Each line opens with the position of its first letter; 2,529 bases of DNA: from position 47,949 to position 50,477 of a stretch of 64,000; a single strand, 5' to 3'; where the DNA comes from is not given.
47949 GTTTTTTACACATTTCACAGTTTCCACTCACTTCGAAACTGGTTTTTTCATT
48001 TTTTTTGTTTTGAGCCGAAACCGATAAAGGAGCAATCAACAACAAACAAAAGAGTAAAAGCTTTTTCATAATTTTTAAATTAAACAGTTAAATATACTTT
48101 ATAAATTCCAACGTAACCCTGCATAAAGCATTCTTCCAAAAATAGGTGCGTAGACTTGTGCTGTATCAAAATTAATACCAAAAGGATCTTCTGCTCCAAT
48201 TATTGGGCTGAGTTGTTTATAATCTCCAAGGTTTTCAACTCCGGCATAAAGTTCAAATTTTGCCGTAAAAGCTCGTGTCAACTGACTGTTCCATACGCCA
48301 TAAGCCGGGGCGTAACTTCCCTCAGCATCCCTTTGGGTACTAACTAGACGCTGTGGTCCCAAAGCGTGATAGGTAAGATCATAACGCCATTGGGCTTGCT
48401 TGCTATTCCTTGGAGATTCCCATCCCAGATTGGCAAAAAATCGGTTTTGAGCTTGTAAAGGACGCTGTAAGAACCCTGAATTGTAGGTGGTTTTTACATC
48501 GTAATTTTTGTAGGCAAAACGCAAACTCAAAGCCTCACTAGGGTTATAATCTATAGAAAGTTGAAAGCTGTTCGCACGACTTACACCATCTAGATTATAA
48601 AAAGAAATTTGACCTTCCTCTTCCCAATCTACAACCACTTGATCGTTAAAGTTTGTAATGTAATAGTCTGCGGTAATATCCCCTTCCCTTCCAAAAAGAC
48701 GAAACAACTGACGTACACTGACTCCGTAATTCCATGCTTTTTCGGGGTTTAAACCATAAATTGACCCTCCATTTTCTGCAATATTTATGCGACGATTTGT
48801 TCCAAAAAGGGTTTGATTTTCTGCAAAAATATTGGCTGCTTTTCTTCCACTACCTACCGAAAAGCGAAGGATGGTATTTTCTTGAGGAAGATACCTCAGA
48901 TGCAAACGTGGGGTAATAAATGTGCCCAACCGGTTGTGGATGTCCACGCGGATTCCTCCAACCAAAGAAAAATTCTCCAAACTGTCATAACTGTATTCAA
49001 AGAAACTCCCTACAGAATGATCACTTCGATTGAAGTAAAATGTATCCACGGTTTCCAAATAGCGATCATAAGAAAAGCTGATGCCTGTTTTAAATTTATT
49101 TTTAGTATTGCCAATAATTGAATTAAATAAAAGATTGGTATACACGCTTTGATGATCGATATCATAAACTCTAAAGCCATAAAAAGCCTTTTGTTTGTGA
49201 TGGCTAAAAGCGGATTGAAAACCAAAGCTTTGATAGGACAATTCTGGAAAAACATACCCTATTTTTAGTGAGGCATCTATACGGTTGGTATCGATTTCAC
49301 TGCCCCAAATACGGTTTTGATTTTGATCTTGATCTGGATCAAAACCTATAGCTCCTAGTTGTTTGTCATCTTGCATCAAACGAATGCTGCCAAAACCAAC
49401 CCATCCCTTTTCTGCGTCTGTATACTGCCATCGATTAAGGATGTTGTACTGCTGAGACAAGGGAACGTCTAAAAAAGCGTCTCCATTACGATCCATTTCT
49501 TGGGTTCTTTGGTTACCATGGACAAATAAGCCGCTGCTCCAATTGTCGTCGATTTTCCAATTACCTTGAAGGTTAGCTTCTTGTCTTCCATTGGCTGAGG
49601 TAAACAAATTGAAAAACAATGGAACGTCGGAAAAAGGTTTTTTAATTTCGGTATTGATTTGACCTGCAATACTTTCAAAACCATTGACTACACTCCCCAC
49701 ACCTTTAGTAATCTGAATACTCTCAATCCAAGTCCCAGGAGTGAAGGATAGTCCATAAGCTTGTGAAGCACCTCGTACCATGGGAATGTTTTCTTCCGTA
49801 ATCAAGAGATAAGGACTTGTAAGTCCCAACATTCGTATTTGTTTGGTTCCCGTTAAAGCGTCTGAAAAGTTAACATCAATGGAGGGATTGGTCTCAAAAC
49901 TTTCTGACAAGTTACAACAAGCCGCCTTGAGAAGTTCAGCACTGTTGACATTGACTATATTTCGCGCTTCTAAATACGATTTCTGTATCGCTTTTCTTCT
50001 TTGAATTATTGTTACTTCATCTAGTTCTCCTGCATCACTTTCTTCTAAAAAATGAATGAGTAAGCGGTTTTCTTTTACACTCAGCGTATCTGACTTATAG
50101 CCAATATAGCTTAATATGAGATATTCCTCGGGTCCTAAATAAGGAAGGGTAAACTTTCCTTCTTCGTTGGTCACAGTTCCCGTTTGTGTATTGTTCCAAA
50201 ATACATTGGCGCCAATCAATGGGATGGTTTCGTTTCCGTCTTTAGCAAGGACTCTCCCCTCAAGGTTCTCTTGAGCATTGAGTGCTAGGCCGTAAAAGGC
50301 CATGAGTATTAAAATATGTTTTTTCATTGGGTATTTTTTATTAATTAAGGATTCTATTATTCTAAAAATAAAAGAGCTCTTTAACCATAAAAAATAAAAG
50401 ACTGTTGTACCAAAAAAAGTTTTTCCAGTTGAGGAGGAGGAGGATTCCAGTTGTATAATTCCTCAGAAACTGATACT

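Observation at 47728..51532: Four-gene envelope-spanning 'cysteine-pair' operon: candidate uncharacterised thiol-based metal relay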

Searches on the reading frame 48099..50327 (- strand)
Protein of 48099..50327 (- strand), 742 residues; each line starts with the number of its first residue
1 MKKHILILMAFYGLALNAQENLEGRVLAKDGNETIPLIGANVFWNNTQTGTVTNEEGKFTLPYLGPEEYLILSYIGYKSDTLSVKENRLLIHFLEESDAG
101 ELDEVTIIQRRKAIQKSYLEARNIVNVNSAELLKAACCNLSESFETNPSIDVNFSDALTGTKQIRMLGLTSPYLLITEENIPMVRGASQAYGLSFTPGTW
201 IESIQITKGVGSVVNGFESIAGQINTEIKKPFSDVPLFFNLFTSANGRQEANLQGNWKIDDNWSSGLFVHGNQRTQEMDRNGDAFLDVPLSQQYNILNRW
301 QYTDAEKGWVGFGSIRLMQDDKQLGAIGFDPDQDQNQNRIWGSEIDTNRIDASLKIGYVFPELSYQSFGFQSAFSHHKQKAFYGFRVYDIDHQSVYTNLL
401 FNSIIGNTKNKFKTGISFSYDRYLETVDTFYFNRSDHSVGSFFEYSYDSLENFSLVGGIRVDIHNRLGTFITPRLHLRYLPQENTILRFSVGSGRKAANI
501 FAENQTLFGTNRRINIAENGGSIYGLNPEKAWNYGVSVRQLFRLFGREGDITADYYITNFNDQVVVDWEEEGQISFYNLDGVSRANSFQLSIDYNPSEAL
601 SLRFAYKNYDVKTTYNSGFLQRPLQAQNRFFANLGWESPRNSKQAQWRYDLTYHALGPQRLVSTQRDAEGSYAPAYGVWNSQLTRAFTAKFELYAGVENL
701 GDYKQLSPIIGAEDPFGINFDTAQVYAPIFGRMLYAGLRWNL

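Call 3: search_protein_families(library=pfam, proteins=[window:48099-50327:-], max_evalue=0.01)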
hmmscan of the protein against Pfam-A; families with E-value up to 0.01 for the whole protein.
window:48099-50327:- (742 aa): 3 families
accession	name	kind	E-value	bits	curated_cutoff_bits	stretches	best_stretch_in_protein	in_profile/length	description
PF13715.12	CarbopepD_reg_2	-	4e-15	56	32.2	1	23-107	2-88/88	CarboxypepD_reg-like domain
PF07715.20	Plug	-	1e-06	29.6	23.9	1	125-222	10-106/107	TonB-dependent Receptor Plug Domain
PF13620.12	CarboxypepD_reg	-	2.6e-06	28.1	32.3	1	22-83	2-65/82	Carboxypeptidase regulatory-like domain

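Call 4: search_protein_families(library=ncbifam, proteins=[window:48099-50327:-], max_evalue=0.01)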
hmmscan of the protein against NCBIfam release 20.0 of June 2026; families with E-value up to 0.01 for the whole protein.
window:48099-50327:- (742 aa): 8 families
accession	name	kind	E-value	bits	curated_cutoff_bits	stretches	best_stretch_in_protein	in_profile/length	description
TIGR04056.1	OMP_RagA_SusC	subfamily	2.5e-17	62.5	368.25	1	22-145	3-119/981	SusC/RagA family TonB-linked outer membrane protein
NF050067.1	TonBEntbctnRecCfrA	equivalog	2.9e-07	29.2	1200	1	437-566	390-513/698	TonB-dependent ferric enterobactin receptor CfrA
NF007478.2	PRK10064.1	equivalog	6.5e-07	28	745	0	574-703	518-639/663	catecholate siderophore receptor CirA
NF010010.0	PRK13483.1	equivalog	2.3e-05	22.6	927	1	440-564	373-490/660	ligand-gated channel protein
NF053692.1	BamP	equivalog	0.00023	20.7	230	1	1-127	1-129/251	BamP family beta-barrel-assembly machinery protein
NF010011.0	PRK13484.1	equivalog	0.00058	18.2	1197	1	441-511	387-456/682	IreA family TonB-dependent siderophore receptor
TIGR01785.1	TonB-hemin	subfamily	0.0011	17.6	316.85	0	102-230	1-130/677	TonB-dependent heme/hemoglobin receptor family protein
NF010048.1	PRK13524.1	subfamily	0.0024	16.4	493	0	436-506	432-502/744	FepA family TonB-dependent siderophore receptor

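Call 19: search_solved_structures(query=window:48099-50327:-, max_evalue=0.01, show_alignments=1)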
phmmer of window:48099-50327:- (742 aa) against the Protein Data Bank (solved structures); distinct sequences matched with E-value up to 0.01: 2.
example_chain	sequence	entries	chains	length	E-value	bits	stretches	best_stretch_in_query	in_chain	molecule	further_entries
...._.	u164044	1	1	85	4.9e-05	25.1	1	22-95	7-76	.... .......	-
6ytc_A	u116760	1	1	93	5.8e-05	24.9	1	22-107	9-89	TonB-dependent receptor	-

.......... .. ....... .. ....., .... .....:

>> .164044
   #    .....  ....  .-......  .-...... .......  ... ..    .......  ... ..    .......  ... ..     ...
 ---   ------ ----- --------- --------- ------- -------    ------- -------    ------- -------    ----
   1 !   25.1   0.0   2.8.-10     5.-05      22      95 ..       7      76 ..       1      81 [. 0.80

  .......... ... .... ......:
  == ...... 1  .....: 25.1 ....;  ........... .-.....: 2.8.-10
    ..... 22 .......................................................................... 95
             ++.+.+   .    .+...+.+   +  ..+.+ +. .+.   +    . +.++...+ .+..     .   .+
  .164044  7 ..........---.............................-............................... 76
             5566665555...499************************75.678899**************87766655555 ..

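Call 24: search_dna_similar(query=window:48099-50327:-, collection=plasmids, mode=protein, max_evalue=1e-10, max_rows=30)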
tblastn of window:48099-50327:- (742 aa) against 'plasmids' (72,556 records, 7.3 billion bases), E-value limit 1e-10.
Records with a match: 19; places in all: 20; records where one place covers at least 80% of the query: 7.
Best place of each record, by identity: <60% 19.
By first word of the organism name: Persicobacter 5; Fulvitalea 2; Parabacteroides 2; Hymenobacter 2; Bacteroides 2; Phocaeicola 2; Bernardetia 1; Haliscomenobacter 1; Spirosoma 1; Adhaeribacter 1.
By predicted mobility (MOB-suite, as given by PLSDB): non-mobilizable 18; mobilizable 1.
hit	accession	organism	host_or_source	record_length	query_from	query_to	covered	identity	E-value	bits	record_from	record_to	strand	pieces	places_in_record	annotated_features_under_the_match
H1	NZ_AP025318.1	Fulvitalea axinellae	-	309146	5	742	99%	36.5%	2e-143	472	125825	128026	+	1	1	TonB-dependent receptor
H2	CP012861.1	Persicobacter sp. JZB09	cell culture,soil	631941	26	740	96%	36.9%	2e-137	455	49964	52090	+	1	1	record has no annotation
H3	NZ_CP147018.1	Bernardetia sp. Wsw4-3y2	Red alga,Red algae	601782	40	740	94%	37.3%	1e-133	444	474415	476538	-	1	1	TonB-dependent receptor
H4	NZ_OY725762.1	Parabacteroides distasonis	-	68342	15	742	98%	34.9%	2e-132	440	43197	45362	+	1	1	TonB-dependent receptor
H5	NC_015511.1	Haliscomenobacter hydrossis DSM 1100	activated sludge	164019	20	742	97%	31.7%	4e-104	358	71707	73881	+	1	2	TonB-dependent receptor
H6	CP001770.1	Spirosoma linguale DSM 74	-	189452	1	705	95%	23.5%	2e-29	133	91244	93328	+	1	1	TonB-dependent receptor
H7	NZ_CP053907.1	Hymenobacter sp. BRD67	cell culture,soil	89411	25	710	92%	23.2%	4e-19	100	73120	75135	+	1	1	TonB-dependent receptor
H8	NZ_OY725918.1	Bacteroides finegoldii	-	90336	1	484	65%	25.6%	6e-20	103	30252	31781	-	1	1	TonB-dependent receptor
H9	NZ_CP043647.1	Hymenobacter sp. NBH84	pure culture,soil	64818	25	497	64%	24.8%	5e-19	100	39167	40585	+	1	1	TonB-dependent receptor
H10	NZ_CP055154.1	Adhaeribacter swui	Cell culture,Mud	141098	1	479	65%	24.0%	5e-18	97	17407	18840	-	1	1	TonB-dependent receptor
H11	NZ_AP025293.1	Persicobacter psychrovividus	-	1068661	1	296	40%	29.7%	3e-14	85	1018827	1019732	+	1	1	none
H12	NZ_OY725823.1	Parabacteroides distasonis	-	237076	18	288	37%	27.6%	4e-15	88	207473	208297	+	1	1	TonB-dependent receptor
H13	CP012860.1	Persicobacter sp. JZB09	cell culture,soil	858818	26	288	35%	27.8%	8e-16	90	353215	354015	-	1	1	record has no annotation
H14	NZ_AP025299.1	Persicobacter psychrovividus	-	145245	16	288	37%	26.8%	3e-15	88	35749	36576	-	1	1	TonB-dependent receptor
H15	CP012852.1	Persicobacter sp. JZB09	cell culture,soil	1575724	21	296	37%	25.9%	5e-12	78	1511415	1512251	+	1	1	none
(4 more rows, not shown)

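Call 25: get_annotated_region(hit=H1, flank=6000)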
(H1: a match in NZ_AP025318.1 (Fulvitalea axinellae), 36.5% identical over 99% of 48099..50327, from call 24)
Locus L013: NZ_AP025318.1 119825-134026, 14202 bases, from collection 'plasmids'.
description: Fulvitalea axinellae strain DSM 100852 plasmid pFA4, complete sequence
organism: Fulvitalea axinellae (NCBI taxid 1182444)
taxonomy: Bacteria; Bacteroidota; Cytophagia; Cytophagales; Persicobacteraceae; Fulvitalea; Fulvitalea axinellae
host: -; source: -; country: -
typing (MOB-suite, as given by PLSDB): non-mobilizable
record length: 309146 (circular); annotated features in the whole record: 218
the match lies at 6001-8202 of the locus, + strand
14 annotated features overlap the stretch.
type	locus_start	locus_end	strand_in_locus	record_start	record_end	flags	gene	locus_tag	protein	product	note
CDS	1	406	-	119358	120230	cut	-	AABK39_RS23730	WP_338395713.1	FecR domain-containing protein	-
CDS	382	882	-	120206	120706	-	-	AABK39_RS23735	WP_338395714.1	RNA polymerase sigma factor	GO:0006352 - DNA-templated transcription initiation [Evidence IEA]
CDS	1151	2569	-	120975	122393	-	-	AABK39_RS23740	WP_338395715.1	hypothetical protein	-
CDS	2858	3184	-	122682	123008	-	-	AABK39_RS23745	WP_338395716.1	DUF6370 family protein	-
CDS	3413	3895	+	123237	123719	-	-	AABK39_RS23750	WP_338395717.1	DUF1877 family protein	-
CDS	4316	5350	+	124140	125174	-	-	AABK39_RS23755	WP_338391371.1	ISAs1 family transposase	-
CDS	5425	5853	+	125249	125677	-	-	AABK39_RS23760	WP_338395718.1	hypothetical protein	-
CDS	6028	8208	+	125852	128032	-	-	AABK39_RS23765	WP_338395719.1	TonB-dependent receptor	-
CDS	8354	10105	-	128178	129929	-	-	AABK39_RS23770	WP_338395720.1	hypothetical protein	-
CDS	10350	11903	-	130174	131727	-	-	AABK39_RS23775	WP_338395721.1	hypothetical protein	-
CDS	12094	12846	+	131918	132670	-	bla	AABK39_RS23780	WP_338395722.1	subclass B1 metallo-beta-lactamase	-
CDS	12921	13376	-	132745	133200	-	-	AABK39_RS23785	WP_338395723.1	hypothetical protein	-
CDS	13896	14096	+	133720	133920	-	thiS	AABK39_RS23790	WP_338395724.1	sulfur carrier protein ThiS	GO:0009228 - thiamine biosynthetic process [Evidence IEA]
CDS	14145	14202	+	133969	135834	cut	thiC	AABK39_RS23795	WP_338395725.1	phosphomethylpyrimidine synthase ThiC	GO:0009228 - thiamine biosynthetic process [Evidence IEA]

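Call 26: get_annotated_region(hit=H4, flank=6000)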
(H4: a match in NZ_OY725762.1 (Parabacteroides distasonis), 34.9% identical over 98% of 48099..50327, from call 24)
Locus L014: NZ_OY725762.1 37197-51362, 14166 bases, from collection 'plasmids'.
description: Parabacteroides distasonis strain Parabacteroides distasonis TSDC17.2-1.1 plasmid 17, complete sequence
organism: Parabacteroides distasonis (NCBI taxid 823)
taxonomy: Bacteria; Bacteroidota; Bacteroidia; Bacteroidales; Tannerellaceae; Parabacteroides; Parabacteroides distasonis
host: -; source: -; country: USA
typing (MOB-suite, as given by PLSDB): non-mobilizable
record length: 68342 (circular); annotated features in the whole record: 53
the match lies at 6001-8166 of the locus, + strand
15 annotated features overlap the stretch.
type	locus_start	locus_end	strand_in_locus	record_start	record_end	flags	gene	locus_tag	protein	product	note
CDS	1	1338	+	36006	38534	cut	-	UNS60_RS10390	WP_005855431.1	DNA translocase FtsK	-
CDS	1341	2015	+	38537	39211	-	-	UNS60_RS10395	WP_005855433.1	LolA-like putative outer membrane lipoprotein chaperone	-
CDS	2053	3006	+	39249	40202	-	trxB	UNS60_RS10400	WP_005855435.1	thioredoxin-disulfide reductase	-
CDS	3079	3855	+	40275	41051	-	-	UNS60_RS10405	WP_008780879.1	glycerophosphodiester phosphodiesterase family protein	GO:0006629 - lipid metabolic process [Evidence IEA]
CDS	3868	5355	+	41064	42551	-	-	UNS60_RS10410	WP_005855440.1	family 10 glycosylhydrolase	-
CDS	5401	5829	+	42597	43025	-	-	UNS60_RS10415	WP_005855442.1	hypothetical protein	-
CDS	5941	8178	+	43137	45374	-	-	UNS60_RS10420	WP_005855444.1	TonB-dependent receptor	-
CDS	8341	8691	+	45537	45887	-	-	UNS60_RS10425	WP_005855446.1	heavy-metal-associated domain-containing protein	-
CDS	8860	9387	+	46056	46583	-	-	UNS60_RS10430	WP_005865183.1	sigma-70 family RNA polymerase sigma factor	GO:0006352 - DNA-templated transcription initiation [Evidence IEA]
CDS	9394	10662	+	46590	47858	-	-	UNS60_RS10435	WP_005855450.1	porin family protein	-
CDS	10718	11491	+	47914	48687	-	-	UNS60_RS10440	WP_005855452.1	hypothetical protein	-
CDS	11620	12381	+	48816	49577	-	-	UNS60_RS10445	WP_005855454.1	hypothetical protein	-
CDS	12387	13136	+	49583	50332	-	-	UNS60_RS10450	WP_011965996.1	hypothetical protein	-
CDS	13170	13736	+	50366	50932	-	-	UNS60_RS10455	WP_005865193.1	YIP1 family protein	-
CDS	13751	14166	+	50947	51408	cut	smpB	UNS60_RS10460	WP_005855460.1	SsrA-binding protein SmpB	-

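Call 27: get_annotated_region(hit=H5, flank=6000)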
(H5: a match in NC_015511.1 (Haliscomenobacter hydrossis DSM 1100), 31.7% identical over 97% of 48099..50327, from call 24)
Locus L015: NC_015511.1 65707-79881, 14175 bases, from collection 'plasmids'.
description: Haliscomenobacter hydrossis DSM 1100 plasmid pHALHY01, complete sequence
organism: Haliscomenobacter hydrossis DSM 1100 (NCBI taxid 760192)
taxonomy: Bacteria; Bacteroidota; Saprospiria; Saprospirales; Haliscomenobacteraceae; Haliscomenobacter; Haliscomenobacter hydrossis; Haliscomenobacter hydrossis DSM 1100
host: -; source: activated sludge; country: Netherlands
typing (MOB-suite, as given by PLSDB): non-mobilizable; replicon rep_cluster_246
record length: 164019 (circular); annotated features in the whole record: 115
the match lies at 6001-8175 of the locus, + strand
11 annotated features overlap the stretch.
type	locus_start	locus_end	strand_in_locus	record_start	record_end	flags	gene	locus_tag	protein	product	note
CDS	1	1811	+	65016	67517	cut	-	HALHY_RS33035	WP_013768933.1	tetratricopeptide repeat protein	-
CDS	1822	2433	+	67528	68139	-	-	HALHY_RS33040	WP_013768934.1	tetratricopeptide repeat protein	-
CDS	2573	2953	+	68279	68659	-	-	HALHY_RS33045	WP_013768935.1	hypothetical protein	-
CDS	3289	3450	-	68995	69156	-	-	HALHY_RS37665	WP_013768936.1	hypothetical protein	-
CDS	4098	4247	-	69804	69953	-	-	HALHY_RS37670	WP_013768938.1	hypothetical protein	-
CDS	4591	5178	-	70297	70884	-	-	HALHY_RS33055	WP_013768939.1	hypothetical protein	-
CDS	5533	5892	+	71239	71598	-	-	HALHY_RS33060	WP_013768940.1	hypothetical protein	-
CDS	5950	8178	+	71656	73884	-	-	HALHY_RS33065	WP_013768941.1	TonB-dependent receptor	GO:0015891 - siderophore transport [Evidence IEA]; GO:0055085 - transmembrane transport [Evidence IEA]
CDS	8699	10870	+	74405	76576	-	-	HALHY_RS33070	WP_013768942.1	TonB-dependent receptor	-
CDS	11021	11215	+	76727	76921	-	-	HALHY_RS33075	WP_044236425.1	TonB-dependent receptor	-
CDS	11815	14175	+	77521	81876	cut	-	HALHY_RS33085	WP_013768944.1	CusA/CzcA family heavy metal efflux RND transporter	-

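Call 28: get_annotated_region(hit=H3, flank=6000)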
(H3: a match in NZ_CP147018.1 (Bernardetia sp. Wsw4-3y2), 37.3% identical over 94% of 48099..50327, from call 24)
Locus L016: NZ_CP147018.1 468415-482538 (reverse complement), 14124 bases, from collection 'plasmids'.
description: Bernardetia sp. Wsw4-3y2 plasmid plasmd1, complete sequence
organism: Bernardetia sp. Wsw4-3y2 (NCBI taxid 3127471)
taxonomy: Bacteria; Bacteroidota; Cytophagia; Cytophagales; Bernardetiaceae; Bernardetia; Bernardetia sp. Wsw4-3y2
host: -; source: Red alga,Red algae; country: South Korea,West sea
typing (MOB-suite, as given by PLSDB): non-mobilizable
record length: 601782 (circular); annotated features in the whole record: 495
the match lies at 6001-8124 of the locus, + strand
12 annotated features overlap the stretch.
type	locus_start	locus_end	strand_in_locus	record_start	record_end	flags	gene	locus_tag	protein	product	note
CDS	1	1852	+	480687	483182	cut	-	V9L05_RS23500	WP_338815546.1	TonB-dependent receptor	-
CDS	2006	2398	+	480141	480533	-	-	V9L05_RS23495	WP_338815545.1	hypothetical protein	-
CDS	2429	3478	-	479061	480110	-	-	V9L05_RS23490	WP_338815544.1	ABC transporter ATP-binding protein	-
CDS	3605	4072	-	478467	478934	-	tnpA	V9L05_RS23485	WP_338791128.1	IS200/IS605 family transposase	-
CDS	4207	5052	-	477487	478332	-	-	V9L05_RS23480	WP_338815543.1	TerC family protein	-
CDS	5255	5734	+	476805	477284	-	-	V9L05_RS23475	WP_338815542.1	hypothetical protein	-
CDS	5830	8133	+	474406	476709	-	-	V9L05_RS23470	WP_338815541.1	TonB-dependent receptor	GO:0015891 - siderophore transport [Evidence IEA]; GO:0055085 - transmembrane transport [Evidence IEA]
CDS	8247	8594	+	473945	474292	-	-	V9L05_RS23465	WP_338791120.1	heavy metal-associated domain-containing protein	-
CDS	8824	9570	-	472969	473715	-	fabG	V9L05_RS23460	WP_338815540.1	3-oxoacyl-[acyl-carrier-protein] reductase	GO:0006633 - fatty acid biosynthetic process [Evidence IEA]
CDS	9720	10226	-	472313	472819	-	-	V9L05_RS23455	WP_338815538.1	hypothetical protein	-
CDS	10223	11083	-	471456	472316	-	-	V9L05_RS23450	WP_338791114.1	inositol monophosphatase family protein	GO:0006020 - inositol metabolic process [Evidence IEA]; GO:0046855 - obsolete inositol phosphate dephosphorylation ...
CDS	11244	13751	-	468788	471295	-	-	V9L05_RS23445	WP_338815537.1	TIR domain-containing protein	GO:0007165 - signal transduction [Evidence IEA]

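Call 29: search_protein_families(library=ncbifam, proteins=[L013:5425-5853:+, L014:5401-5829:+, L015:5533-5892:+, L016:5255-5734:+, L014:8341-8691:+, L016:8247-8594:+, L015:2573-2953:+, L016:2006-2398:+], max_evalue=0.01)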
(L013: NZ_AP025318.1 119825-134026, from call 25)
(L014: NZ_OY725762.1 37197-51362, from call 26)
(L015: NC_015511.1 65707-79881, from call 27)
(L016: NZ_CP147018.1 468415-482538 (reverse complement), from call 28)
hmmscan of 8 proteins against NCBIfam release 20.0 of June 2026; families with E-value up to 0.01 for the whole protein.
L013:5425-5853:+ (142 aa): 1 family
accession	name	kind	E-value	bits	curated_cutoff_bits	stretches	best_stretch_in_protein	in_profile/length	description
NF047658.1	HYC_CC_PP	subfamily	3.4e-05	24.3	28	1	8-69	3-62/131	HYC_CC_PP family protein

L014:5401-5829:+ (142 aa): 0 families

L015:5533-5892:+ (119 aa): 4 families
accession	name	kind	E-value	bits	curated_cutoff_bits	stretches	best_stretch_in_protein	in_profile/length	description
NF033556.1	MerTP_fusion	equivalog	5.9e-07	29.3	180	1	21-97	108-181/186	mercuric transport protein MerTP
NF033795.1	chaper_CopZ_Bs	exception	0.00034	20.7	91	1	35-96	2-60/66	copper chaperone CopZ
NF045683.1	MerT_CopZ_Se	exception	0.0011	18.5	375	1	21-76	150-205/235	MerT/CopZ fusion-like heavy metal transport selenoprotein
NF008299.0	PRK11087.1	equivalog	0.0086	15.5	249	0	7-86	5-80/238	oxidative stress defense protein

L016:5255-5734:+ (159 aa): 1 family
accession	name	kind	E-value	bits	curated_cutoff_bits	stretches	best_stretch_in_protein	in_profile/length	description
NF047658.1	HYC_CC_PP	subfamily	6.4e-07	29.9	28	1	10-147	3-124/131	HYC_CC_PP family protein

L014:8341-8691:+ (116 aa): 13 families
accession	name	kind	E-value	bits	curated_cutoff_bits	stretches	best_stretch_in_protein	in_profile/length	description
NF033794.2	chaper_CopZ_Eh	exception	3.7e-12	46.2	95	1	31-94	3-66/68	copper chaperone CopZ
TIGR00003.1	TIGR00003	subfamily_domain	9e-11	41.8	62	1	30-93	2-65/66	copper ion binding protein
NF033556.1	MerTP_fusion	equivalog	7.9e-10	38.6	180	1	22-92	114-184/186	mercuric transport protein MerTP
NF033795.1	chaper_CopZ_Bs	exception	1.5e-08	34.7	91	1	31-90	3-62/66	copper chaperone CopZ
NF045683.1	MerT_CopZ_Se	exception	3.1e-08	33.4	375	1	8-92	144-226/235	MerT/CopZ fusion-like heavy metal transport selenoprotein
NF007952.0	PRK10671.1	equivalog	2.3e-07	29.4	1316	1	15-97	90-169/838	copper-exporting P-type ATPase CopA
NF033781.1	chaper_CopP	exception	6.3e-07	29.5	112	1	30-78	2-50/65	copper-binding metallochaperone CopP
NF047957.1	CopZ_AFE_1862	equivalog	8.9e-07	29.2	85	1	33-93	4-61/62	CopZ family metallochaperone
TIGR02052.1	MerP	equivalog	1.3e-06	28.8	92.55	1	12-90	7-85/92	mercury resistance system periplasmic binding protein MerP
NF008262.1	PRK11033.1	equivalog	6.7e-06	24.8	1005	1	21-93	34-104/731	zinc/cadmium/mercury/lead-transporting ATPase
NF041115.1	UxxU_metal_bind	equivalog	7.8e-06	26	95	1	28-95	4-71/74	metal-binding (seleno)protein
NF010311.1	PRK13748.1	subfamily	0.00016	20.6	600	1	32-98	3-68/560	mercury(II) reductase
NF033775.1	P_type_ZntA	exception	0.00018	20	1240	1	13-91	33-109/732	Zn(II)/Cd(II)/Pb(II) translocating P-type ATPase ZntA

L016:8247-8594:+ (115 aa): 16 families
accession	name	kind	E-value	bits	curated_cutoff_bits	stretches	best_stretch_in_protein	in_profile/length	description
NF045683.1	MerT_CopZ_Se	exception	1.1e-13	51.2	375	1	11-94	144-228/235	MerT/CopZ fusion-like heavy metal transport selenoprotein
NF033795.1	chaper_CopZ_Bs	exception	2.2e-13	50.2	91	1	31-93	3-65/66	copper chaperone CopZ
NF033794.2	chaper_CopZ_Eh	exception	9.9e-12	44.8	95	1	35-94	7-66/68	copper chaperone CopZ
TIGR00003.1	TIGR00003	subfamily_domain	1.1e-11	44.8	62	1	32-93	4-65/66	copper ion binding protein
NF041115.1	UxxU_metal_bind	equivalog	1.6e-11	44.2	95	1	27-96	3-72/74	metal-binding (seleno)protein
NF033556.1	MerTP_fusion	equivalog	1.8e-11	44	180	1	22-92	114-184/186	mercuric transport protein MerTP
TIGR02052.1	MerP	equivalog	6.4e-11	42.6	92.55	1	1-92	1-87/92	mercury resistance system periplasmic binding protein MerP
NF047957.1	CopZ_AFE_1862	equivalog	2.7e-08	34.1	85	1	31-93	2-61/62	CopZ family metallochaperone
NF033781.1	chaper_CopP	exception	3.1e-08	33.7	112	1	30-92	2-63/65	copper-binding metallochaperone CopP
NF010311.1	PRK13748.1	subfamily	1.4e-06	27.4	600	1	32-100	3-70/560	mercury(II) reductase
NF047536.1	Cu_chaper_CsoZ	equivalog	5.1e-05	23.6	77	1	30-92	3-64/66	putative copper chaperone CsoZ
NF033553.1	MerP_Gpos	exception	0.00013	21.8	110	1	24-92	43-110/112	mercury resistance system substrate-binding protein MerP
NF007952.0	PRK10671.1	equivalog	0.0002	19.7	1316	1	27-98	2-68/838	copper-exporting P-type ATPase CopA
NF033775.1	P_type_ZntA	exception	0.0013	17.1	1240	1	23-100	43-118/732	Zn(II)/Cd(II)/Pb(II) translocating P-type ATPase ZntA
NF008262.1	PRK11033.1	equivalog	0.0022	16.5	1005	1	28-101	41-112/731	zinc/cadmium/mercury/lead-transporting ATPase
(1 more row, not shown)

L015:2573-2953:+ (126 aa): 0 families

L016:2006-2398:+ (130 aa): 0 families
